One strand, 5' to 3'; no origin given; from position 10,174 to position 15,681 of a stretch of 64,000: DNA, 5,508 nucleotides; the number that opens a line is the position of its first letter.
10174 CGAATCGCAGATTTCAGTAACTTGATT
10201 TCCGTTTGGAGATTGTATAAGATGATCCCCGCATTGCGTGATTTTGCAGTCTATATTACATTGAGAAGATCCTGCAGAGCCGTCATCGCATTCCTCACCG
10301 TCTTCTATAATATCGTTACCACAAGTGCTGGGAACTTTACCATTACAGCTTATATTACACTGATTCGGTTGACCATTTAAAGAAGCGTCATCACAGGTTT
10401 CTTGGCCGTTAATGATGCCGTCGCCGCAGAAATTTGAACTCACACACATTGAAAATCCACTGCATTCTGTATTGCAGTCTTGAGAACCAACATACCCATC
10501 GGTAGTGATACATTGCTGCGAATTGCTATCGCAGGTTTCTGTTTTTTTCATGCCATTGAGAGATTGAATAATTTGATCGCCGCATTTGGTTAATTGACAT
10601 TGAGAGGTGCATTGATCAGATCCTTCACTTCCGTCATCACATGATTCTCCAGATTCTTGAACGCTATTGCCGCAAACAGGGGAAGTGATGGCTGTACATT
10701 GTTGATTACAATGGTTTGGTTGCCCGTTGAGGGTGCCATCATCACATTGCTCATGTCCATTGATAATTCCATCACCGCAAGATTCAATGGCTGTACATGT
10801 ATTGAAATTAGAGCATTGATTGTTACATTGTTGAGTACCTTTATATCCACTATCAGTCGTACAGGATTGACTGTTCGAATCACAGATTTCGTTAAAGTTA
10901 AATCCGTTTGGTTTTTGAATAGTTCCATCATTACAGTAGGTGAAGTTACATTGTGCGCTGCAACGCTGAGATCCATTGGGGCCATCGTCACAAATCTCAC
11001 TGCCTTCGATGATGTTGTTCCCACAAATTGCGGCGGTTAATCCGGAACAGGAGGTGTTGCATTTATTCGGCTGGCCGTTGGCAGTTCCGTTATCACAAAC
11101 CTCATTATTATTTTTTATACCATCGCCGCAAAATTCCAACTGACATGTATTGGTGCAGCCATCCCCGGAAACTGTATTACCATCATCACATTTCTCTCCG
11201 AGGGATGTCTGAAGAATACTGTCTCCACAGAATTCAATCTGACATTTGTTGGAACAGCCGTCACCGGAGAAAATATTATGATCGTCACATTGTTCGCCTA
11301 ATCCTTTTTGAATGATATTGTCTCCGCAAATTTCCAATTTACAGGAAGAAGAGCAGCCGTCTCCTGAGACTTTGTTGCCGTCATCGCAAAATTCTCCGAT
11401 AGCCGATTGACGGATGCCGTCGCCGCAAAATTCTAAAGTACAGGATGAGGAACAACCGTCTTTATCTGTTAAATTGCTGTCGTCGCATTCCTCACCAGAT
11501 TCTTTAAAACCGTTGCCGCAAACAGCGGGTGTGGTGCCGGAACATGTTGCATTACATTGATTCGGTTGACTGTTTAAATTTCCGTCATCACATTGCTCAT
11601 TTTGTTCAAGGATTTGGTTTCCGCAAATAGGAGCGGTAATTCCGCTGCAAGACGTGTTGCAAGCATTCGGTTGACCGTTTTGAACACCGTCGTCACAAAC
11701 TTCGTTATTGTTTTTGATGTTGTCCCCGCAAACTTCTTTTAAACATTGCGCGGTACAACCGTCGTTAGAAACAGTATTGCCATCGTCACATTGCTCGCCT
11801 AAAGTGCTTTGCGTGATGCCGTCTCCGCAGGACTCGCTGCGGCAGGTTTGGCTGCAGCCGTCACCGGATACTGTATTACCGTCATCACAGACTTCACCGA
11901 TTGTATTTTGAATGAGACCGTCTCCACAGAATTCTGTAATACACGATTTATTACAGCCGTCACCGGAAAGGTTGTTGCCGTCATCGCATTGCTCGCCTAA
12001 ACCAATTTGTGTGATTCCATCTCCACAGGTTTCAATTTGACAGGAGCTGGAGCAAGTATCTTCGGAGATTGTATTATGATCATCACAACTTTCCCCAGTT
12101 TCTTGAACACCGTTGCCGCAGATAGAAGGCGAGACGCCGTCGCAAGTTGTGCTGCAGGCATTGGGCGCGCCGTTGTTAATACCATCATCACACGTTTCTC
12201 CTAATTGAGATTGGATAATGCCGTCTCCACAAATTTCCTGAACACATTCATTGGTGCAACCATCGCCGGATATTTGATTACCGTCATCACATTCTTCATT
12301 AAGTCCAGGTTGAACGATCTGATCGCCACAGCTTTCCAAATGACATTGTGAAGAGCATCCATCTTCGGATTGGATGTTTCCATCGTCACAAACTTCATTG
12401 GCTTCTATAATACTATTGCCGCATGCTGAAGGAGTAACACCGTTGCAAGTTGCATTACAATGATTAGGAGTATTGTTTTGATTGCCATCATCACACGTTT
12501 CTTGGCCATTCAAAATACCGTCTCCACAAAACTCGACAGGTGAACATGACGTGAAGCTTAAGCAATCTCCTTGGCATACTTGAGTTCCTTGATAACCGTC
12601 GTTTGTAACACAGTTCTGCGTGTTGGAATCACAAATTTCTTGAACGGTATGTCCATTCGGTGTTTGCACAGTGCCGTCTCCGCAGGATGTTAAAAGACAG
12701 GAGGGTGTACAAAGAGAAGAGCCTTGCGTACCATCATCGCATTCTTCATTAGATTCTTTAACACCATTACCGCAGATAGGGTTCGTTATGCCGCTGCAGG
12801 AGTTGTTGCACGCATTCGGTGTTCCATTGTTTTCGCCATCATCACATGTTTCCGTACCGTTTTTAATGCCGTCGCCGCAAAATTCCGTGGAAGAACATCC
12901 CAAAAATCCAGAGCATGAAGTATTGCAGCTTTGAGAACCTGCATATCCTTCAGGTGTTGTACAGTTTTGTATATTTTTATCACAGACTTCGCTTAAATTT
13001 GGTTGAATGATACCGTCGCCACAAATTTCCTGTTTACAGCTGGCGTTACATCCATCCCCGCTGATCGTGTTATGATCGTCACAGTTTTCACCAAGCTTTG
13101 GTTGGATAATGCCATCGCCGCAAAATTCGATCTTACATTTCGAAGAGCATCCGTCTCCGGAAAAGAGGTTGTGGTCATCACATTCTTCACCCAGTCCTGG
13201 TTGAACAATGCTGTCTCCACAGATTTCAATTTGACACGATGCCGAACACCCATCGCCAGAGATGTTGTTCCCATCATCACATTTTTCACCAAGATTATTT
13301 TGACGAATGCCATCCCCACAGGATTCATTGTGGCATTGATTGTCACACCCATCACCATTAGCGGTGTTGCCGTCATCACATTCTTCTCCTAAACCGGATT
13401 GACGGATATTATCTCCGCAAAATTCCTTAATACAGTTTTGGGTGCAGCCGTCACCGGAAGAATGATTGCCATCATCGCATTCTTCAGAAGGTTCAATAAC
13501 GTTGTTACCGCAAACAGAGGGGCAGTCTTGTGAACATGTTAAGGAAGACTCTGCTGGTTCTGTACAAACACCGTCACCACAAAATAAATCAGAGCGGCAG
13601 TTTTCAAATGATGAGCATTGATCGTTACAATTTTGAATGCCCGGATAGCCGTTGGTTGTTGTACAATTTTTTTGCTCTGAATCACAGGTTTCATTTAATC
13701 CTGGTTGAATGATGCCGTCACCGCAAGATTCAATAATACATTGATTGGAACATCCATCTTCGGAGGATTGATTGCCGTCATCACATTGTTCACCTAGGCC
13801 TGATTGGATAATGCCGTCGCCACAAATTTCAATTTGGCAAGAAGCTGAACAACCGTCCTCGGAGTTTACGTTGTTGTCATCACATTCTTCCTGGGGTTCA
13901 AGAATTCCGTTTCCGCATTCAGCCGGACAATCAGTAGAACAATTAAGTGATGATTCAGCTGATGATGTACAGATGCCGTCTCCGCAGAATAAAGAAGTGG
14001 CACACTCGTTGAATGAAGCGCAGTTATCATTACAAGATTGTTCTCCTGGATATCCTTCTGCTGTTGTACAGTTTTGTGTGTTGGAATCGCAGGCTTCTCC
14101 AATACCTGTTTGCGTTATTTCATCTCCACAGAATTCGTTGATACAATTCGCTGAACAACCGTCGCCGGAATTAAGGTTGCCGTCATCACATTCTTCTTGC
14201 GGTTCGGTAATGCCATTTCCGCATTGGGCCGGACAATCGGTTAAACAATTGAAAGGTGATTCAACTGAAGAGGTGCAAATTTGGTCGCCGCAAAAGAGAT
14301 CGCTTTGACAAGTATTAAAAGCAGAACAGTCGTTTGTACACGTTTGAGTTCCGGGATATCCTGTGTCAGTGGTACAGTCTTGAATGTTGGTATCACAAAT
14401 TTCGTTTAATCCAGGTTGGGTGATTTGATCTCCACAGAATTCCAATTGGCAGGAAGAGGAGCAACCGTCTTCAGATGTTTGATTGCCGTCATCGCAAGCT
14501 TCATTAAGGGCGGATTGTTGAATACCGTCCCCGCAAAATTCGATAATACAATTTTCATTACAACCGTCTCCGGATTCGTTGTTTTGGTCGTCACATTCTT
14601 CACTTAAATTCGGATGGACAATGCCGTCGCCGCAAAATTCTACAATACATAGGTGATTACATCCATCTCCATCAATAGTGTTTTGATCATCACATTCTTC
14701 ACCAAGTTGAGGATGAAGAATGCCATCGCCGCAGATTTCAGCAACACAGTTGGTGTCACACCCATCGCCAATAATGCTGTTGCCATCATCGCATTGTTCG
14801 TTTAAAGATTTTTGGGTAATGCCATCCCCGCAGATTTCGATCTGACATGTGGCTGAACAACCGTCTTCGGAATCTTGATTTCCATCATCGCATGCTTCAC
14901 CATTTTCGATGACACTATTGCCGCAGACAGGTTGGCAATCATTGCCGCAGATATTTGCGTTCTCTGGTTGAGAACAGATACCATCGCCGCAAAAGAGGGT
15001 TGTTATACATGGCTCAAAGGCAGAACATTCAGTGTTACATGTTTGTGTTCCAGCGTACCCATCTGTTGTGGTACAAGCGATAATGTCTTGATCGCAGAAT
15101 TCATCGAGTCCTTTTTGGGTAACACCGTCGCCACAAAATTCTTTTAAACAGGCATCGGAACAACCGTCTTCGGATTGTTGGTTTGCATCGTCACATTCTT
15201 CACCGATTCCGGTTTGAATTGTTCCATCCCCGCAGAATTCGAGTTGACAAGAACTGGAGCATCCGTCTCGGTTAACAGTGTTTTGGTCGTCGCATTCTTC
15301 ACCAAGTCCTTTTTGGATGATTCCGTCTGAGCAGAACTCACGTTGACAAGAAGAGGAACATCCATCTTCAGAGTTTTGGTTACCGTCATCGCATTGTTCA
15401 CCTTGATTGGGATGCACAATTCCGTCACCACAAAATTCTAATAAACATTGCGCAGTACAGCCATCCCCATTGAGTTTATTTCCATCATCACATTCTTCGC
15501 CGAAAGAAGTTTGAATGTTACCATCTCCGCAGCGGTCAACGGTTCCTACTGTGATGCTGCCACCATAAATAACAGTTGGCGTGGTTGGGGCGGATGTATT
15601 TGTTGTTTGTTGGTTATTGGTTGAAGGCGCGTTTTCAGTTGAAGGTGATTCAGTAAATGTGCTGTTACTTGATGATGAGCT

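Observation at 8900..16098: About 67 tandem cysteine-rich repeats (~290 Cys) form a 7-kb array in giant protein 1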

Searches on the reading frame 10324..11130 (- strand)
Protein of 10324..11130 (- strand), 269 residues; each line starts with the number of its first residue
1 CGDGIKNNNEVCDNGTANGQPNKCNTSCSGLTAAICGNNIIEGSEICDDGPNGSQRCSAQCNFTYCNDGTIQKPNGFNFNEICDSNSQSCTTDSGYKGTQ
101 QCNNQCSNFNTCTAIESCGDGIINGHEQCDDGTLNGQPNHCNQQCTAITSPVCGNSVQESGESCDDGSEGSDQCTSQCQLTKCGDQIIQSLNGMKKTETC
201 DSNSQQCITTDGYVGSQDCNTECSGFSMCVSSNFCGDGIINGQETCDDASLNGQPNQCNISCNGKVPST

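Call 81: predict_structure(alignment_id=A3)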
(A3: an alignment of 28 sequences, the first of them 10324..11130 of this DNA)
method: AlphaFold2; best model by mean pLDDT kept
length: 269 residues; sequences in the alignment: 28
mean_pLDDT: 74.2   pTM: 0.35
mean pLDDT of the five models: 74.2, 69.1, 67.0, 66.3, 60.7
residues with pLDDT >= 90: 22; 70-90: 148; 50-70: 91; < 50: 8
segments of 3 or more residues with pLDDT < 50: 75-77, 192-196
pLDDT, mean of each block of 10 residues (from residue 1): 89 89 88 78 71 62 66 54 71 80 77 80 85 88 90 79 71 72 59 52 63 68 66 69 77 81 80
secondary structure, 60 per line:
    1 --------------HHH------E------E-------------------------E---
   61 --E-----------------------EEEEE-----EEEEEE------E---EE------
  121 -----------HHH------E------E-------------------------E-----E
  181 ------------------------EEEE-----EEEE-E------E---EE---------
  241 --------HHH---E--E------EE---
elements in order: E87-91 E97-102 E205-208 E214-217

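Call 83: fold_search(model_id=the predicted structure, library=pdb)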
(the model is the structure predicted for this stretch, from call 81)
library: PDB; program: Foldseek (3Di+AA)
matches with E <= 10: 33; with E <= 0.001: 0
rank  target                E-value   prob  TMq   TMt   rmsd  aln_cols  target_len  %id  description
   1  9a3y_B                1.9e+00  0.04  0.12  0.19  12.6       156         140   16  Predicted model of tissue transglutaminase 2 (TG2) in complex with plasma fibronectin type I modules 7, 8 and 9 (FNI7- (released 2024-02-02)
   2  9a3z_B                2.3e+00  0.04  0.12  0.11  11.9       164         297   14  A predicted model of tissue transglutaminase 2 (TG2) in complex with plasma fibronectin's gelatin binding domain (FNI6 (released 2024-02-02)
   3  10ft_B                2.4e+00  0.01  0.11  0.14  30.2       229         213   13  Cryo-EM structure of receptor tyrosine kinase ROS1 in complex with NELL2 (released 2026-02-25)
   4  3aqj_Q                3.1e+00  0.01  0.07  0.13  16.4       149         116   13  Crystal Structure of a C-terminal domain of the bacteriophage P2 tail spike protein, gpV (released 2011-08-10)
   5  3aqj_B                3.5e+00  0.01  0.07  0.13  16.3       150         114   13  Crystal Structure of a C-terminal domain of the bacteriophage P2 tail spike protein, gpV (released 2011-08-10)
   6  9gd1_W                3.9e+00  0.12  0.09  0.03   3.5        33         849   15  Structure of Chd1 bound to a hexasome-nucleosome complex with a dyad-to-dyad distance of 103 bp. (released 2024-09-18)
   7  5o9g_W                4.2e+00  0.12  0.08  0.03   3.3        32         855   16  Structure of nucleosome-Chd1 complex (released 2017-10-11)
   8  2ec3_MODEL_1_A        4.4e+00  0.08  0.12  0.36   7.6        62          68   11  Solution structure of the 11th FN1 domain from human Fibronectin 1 (released 2008-03-04)
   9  8yt8_B                4.4e+00  0.01  0.15  0.15  15.8       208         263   10  Cryo-EM structure of the dystrophin glycoprotein complex (released 2024-12-11)
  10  3aqj_A                5.3e+00  0.01  0.07  0.13  16.3       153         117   12  Crystal Structure of a C-terminal domain of the bacteriophage P2 tail spike protein, gpV (released 2011-08-10)
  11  4rd5_A                6.0e+00  0.03  0.09  0.15  12.8        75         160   13  Crystal structure of R.NgoAVII restriction endonuclease B3 domain with cognate DNA (released 2014-12-24)
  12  3mzw_A                6.4e+00  0.01  0.07  0.05  13.6       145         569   13  HER2 extracelluar region with affinity matured 3-helix affibody ZHER2:342 (released 2010-07-28)
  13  2x5c_A                6.8e+00  0.06  0.08  0.19   3.3        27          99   18  Crystal structure of hypothetical protein ORF131 from Pyrobaculum Spherical Virus (released 2010-07-21)
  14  4rdm_A                6.8e+00  0.03  0.09  0.14  12.8        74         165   14  Crystal structure of R.NgoAVII restriction endonuclease B3 domain with cognate DNA (released 2014-12-24)
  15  5d68_B                7.2e+00  0.04  0.08  0.05  10.0        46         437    6  Crystal structure of KRIT1 ARD-FERM (released 2015-10-21)
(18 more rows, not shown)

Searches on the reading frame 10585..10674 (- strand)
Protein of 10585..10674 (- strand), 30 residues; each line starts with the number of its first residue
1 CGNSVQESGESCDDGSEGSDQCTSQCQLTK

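Call 66: search_protein_families(library=ncbifam, proteins=[window:10585-10674:-], max_evalue=1)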
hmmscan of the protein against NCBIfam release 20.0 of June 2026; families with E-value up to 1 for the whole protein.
seq(30 aa): 1 family
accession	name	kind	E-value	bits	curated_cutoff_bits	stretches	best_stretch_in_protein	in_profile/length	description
TIGR02232.1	myxo_disulf_rpt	repeat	0.011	15.6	20.8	1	1-28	4-32/38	cysteine-rich acidic repeat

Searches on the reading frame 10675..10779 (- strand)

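Call 66: search_protein_families(library=ncbifam, proteins=[window:10675-10779:-], max_evalue=1)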
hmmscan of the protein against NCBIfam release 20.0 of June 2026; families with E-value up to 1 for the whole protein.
seq(35 aa): 1 family
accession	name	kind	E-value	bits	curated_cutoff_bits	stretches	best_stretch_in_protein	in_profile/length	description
TIGR02232.1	myxo_disulf_rpt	repeat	5.4e-06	26.1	20.8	1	1-29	4-31/38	cysteine-rich acidic repeat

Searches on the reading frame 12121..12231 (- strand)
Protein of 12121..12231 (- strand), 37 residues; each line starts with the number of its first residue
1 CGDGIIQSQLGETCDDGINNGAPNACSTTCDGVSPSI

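Call 66: search_protein_families(library=ncbifam, proteins=[window:12121-12231:-], max_evalue=1)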
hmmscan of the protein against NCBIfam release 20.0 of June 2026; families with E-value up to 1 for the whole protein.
seq(37 aa): 1 family
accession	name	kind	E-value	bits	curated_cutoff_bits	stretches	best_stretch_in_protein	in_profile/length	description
TIGR02232.1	myxo_disulf_rpt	repeat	0.0001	22.1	20.8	1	1-31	4-31/38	cysteine-rich acidic repeat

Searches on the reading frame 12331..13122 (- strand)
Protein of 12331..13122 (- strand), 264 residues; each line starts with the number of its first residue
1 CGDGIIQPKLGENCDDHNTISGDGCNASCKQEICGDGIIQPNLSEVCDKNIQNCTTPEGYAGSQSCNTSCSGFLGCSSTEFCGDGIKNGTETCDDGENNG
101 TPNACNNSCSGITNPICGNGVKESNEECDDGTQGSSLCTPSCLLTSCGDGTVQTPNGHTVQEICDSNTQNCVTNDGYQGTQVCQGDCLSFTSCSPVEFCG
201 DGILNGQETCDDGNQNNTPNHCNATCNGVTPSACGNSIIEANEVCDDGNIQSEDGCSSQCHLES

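Call 36: find_homologous_proteins(query=window:12331-13122:-, max_evalue=1e-10)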
Query window:12331-13122:- (264 aa): 1725 proteins with E <= 1e-10 among 7752 candidates; the best 120 are listed.
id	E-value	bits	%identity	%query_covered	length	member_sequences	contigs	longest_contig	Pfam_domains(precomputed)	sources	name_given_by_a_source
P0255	5.0e-51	192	39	98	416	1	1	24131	PF13948.12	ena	-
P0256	4.8e-43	166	39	98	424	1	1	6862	PF13948.12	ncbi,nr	ncbi:MAG: DUF4215 domain-containing protein, partial [Bdellovibrionales bacterium]|nr:DUF4215 domain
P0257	6.0e-42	162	33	100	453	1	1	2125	PF13948.12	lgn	-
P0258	5.0e-36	143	44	74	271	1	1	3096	PF13948.12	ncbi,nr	ncbi:MAG: hypothetical protein KC713_07545, partial [Candidatus Omnitrophica bacterium]|nr:hypotheti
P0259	1.9e-35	141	38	99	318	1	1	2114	PF13948.12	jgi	jgi:cysteine-rich repeat protein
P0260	2.3e-35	140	37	98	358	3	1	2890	PF13948.12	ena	-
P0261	2.4e-35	140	38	100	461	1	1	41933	PF13948.12,PF24517.3,PF06848.18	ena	-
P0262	6.4e-35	139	28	100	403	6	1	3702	PF00059.28,PF13948.12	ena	-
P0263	2.6e-34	137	41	81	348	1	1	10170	PF13948.12,PF24135.2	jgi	jgi:cysteine-rich repeat protein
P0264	3.1e-34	137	39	99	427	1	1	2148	PF13948.12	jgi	-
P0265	3.5e-34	137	40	60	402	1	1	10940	PF13948.12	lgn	-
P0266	1.7e-33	134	35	100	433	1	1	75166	PF13948.12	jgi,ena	-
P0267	5.4e-33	133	41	100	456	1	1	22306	PF13948.12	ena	-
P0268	1.5e-32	131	35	100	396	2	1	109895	PF13948.12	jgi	jgi:cysteine-rich repeat protein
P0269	2.7e-31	127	35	100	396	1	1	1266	PF13948.12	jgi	-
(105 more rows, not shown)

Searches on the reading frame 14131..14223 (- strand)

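Call 66: search_protein_families(library=ncbifam, proteins=[window:14131-14223:-], max_evalue=1)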
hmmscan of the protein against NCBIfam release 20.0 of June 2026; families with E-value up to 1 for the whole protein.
seq(31 aa): 1 family
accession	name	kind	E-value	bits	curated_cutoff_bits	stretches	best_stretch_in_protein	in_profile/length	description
TIGR02232.1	myxo_disulf_rpt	repeat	2.5e-13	49.6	20.8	1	1-30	4-33/38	cysteine-rich acidic repeat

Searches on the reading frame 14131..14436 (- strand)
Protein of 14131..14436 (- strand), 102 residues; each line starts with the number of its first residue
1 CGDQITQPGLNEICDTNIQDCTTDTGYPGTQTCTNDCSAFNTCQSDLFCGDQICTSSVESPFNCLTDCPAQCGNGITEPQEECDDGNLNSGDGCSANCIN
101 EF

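Call 92: find_homologous_proteins(query=window:14131-14436:-, max_evalue=0.001)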
Query window:14131-14436:- (102 aa): 13 proteins with E <= 0.001 among 25 candidates.
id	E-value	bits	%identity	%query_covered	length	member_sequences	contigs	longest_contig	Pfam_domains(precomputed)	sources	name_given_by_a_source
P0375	1.6e-18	85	61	34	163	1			PF13948.12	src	-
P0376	6.7e-10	57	53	42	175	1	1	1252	PF13948.12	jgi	-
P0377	5.9e-8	51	77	25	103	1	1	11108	PF13948.12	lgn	-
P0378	1.2e-7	50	45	57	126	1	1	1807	PF13948.12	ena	-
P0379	3.0e-7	48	43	39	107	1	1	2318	PF13948.12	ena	-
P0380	1.2e-6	46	63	32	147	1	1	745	PF13948.12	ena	-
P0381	7.2e-6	44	67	27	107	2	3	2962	PF13948.12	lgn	-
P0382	1.3e-5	43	64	27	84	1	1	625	PF13948.12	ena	-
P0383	2.1e-5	42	58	29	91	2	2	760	PF13948.12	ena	-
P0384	1.6e-4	40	47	46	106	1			PF13948.12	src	-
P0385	7.8e-4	37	55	41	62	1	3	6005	PF13948.12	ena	-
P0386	9.0e-4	37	36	73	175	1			PF13948.12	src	-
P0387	9.7e-4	37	59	32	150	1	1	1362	PF13948.12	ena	-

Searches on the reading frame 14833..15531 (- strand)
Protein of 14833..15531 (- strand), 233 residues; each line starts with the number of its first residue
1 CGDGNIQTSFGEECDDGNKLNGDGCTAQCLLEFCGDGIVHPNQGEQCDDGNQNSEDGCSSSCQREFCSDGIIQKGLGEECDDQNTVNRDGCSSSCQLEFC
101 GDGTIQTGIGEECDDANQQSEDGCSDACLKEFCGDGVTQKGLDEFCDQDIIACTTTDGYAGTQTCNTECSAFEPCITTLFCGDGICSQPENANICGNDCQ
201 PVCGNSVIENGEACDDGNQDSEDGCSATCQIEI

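Call 20: search_solved_structures(query=window:14833-15531:-, max_evalue=10, show_alignments=3)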
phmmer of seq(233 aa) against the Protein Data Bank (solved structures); distinct sequences matched with E-value up to 10: 0.

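Call 52: predict_structure(alignment_id=A2)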
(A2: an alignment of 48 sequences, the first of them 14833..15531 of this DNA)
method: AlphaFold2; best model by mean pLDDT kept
length: 233 residues; sequences in the alignment: 48
mean_pLDDT: 80.0   pTM: 0.48
mean pLDDT of the five models: 80.0, 77.2, 77.1, 76.1, 74.1
residues with pLDDT >= 90: 101; 70-90: 74; 50-70: 33; < 50: 25
segments of 3 or more residues with pLDDT < 50: 175-184, 186-198
pLDDT, mean of each block of 10 residues (from residue 1): 94 91 84 83 88 87 91 89 91 93 90 93 90 75 64 56 62 47 45 48 86 93 95 90
secondary structure, 60 per line:
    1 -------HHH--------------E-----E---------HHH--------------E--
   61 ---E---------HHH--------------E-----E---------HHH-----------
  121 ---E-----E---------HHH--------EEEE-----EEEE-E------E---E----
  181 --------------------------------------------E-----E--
elements in order: E151-154 E160-163

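Call 54: fold_search(model_id=the predicted structure, library=pdb)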
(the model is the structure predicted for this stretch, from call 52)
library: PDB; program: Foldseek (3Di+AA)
matches with E <= 10: 26; with E <= 0.001: 0
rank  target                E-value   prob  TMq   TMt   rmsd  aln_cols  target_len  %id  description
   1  7ufg_A                1.2e-02  0.90  0.15  0.04   8.2        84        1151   32  Cryo-EM structure of PAPP-A in complex with IGFBP5 (released 2022-09-28)
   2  8hgg_C                2.8e-02  0.82  0.17  0.04   8.1        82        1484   32  Structure of 2:2 PAPP-A.ProMBP complex (released 2023-01-11)
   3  7ufg_B                4.1e-02  0.82  0.16  0.04   8.1        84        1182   33  Cryo-EM structure of PAPP-A in complex with IGFBP5 (released 2022-09-28)
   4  8a7e_C                4.1e-02  0.82  0.17  0.03   7.7        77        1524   34  PAPP-A dimer in complex with its inhibitor STC2 (released 2022-11-02)
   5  8a7d_C                5.8e-02  0.87  0.17  0.05   6.2        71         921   35  Partial dimer complex of PAPP-A and its inhibitor STC2 (released 2022-11-02)
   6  8d8o_B                5.8e-02  0.75  0.17  0.05   7.8        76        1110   32  Cryo-EM structure of substrate unbound PAPP-A (released 2022-09-28)
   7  8sl1_A                2.7e-01  0.98  0.14  0.04   0.6        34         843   53  Cryo-EM structure of PAPP-A2 (released 2023-11-08)
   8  8hgh_A                4.8e-01  0.82  0.15  0.03   5.1        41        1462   54  Structure of 2:2 PAPP-A.STC2 complex (released 2023-01-11)
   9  7y5q_B                5.5e-01  0.82  0.15  0.03   2.8        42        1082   50  Structure of 1:1 PAPP-A.STC2 complex(half map) (released 2023-01-11)
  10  7y5n_C                5.9e-01  0.25  0.17  0.04   8.5        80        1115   32  Structure of 1:1 PAPP-A.ProMBP complex(half map) (released 2023-01-11)
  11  9q7y_B                9.7e-01  0.04  0.14  0.07  13.9       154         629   21  Zymogen ADAM17- iRhom1 Cytoplasmic Deletion (365) Complex Bound by the MEDI3622 Fab (released 2026-04-01)
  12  5y2z_C                1.8e+00  0.06  0.13  0.08   9.2        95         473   20  Crystal structure of human LGI1 EPTP-ADAM22 complex (released 2018-05-02)
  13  5y2z_A                2.8e+00  0.04  0.14  0.08   9.6        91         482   22  Crystal structure of human LGI1 EPTP-ADAM22 complex (released 2018-05-02)
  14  5y2z_G                4.0e+00  0.04  0.14  0.09   9.5        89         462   26  Crystal structure of human LGI1 EPTP-ADAM22 complex (released 2018-05-02)
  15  8bws_I                5.7e+00  0.02  0.11  0.30  11.2        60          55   13  Structure of yeast RNA Polymerase III elongation complex at 3.3 A (released 2023-04-05)
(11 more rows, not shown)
